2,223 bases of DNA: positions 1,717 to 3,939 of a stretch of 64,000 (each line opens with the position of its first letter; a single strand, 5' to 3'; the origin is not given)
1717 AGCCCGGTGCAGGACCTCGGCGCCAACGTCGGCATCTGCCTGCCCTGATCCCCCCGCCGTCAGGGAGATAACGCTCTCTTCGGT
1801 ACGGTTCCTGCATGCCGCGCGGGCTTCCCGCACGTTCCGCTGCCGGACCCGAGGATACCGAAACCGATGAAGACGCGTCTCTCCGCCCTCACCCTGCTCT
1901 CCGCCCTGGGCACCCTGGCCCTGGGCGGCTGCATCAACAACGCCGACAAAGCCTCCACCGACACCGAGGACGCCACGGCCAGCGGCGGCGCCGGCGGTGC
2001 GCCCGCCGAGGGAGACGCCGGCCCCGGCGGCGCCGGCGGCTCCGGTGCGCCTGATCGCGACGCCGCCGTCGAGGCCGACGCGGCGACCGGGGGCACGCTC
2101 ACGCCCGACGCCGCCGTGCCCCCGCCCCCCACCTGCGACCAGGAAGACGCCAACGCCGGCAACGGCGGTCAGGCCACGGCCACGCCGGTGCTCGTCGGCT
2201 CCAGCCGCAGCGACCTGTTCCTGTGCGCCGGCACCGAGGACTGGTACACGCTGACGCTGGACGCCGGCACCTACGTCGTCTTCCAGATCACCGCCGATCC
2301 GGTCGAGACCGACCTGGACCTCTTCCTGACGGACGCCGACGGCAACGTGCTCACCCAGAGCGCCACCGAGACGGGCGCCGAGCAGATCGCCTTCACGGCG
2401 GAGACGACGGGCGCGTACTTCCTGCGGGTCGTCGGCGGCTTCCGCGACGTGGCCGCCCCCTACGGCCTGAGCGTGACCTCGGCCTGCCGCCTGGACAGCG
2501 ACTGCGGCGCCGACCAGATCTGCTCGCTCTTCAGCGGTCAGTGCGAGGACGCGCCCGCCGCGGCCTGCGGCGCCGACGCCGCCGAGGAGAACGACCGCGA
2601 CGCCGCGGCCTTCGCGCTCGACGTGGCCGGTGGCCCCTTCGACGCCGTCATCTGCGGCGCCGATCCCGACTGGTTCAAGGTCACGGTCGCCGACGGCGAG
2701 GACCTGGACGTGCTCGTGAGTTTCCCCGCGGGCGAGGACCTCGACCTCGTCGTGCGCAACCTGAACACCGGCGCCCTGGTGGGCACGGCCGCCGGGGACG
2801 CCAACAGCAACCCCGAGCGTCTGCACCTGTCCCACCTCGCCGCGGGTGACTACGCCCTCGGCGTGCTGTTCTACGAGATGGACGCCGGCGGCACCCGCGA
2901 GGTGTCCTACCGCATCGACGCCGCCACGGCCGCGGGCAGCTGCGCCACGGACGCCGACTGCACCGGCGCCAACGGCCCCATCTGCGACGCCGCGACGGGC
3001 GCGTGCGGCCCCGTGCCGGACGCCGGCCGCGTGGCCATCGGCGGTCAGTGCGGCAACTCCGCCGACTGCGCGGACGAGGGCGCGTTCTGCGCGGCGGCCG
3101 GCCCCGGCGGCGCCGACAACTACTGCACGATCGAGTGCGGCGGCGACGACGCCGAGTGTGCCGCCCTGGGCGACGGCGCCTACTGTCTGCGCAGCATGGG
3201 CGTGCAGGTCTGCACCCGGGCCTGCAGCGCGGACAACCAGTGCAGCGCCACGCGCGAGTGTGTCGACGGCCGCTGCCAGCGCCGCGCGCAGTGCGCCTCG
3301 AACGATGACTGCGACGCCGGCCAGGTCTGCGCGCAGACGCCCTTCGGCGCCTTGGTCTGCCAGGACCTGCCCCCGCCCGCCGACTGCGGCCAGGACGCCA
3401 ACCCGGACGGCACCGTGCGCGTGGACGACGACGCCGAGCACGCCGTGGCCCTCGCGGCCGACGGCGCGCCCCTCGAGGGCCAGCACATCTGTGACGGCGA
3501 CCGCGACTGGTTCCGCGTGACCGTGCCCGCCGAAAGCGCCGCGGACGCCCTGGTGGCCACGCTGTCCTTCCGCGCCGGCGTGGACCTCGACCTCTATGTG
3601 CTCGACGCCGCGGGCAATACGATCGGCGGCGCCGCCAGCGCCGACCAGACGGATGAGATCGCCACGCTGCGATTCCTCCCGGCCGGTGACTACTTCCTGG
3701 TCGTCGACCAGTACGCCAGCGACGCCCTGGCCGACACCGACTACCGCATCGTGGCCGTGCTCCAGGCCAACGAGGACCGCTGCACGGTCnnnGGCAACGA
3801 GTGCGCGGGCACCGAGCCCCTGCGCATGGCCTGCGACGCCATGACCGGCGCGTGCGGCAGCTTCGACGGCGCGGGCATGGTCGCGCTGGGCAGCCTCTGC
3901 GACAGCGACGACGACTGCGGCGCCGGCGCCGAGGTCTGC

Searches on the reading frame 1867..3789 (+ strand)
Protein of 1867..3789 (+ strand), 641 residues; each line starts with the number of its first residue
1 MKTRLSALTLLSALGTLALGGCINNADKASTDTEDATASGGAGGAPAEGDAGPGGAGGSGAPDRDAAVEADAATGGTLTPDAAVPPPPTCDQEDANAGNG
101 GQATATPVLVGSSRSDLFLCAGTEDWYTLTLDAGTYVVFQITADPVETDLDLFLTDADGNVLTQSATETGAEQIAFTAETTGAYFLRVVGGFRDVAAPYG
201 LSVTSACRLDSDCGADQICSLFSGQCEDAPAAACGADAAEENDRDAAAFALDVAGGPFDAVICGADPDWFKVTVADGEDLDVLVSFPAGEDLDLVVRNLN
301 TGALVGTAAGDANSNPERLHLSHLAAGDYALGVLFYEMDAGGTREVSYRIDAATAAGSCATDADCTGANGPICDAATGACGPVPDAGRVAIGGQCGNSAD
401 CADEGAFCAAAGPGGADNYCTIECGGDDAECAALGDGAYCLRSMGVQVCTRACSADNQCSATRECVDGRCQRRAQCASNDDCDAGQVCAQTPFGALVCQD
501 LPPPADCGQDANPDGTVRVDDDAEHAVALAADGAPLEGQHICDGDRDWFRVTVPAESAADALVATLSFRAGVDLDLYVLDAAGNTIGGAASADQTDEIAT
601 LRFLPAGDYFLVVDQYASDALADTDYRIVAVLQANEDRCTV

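Call 53: search_protein_families(library=padloc, proteins=[window:1867-3789:+], max_evalue=0.01)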
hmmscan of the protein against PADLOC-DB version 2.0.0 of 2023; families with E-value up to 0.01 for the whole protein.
window:1867-3789:+ (641 aa): 0 families

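Call 54: search_protein_families(library=pfam, proteins=[window:1867-3789:+], max_evalue=0.01)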
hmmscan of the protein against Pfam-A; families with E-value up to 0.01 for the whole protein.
window:1867-3789:+ (641 aa): 1 family
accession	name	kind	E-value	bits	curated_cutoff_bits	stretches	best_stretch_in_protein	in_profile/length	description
PF04151.21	PPC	-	4.1e-20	72.9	25.9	2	124-189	2-69/70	Bacterial pre-peptidase C-terminal domain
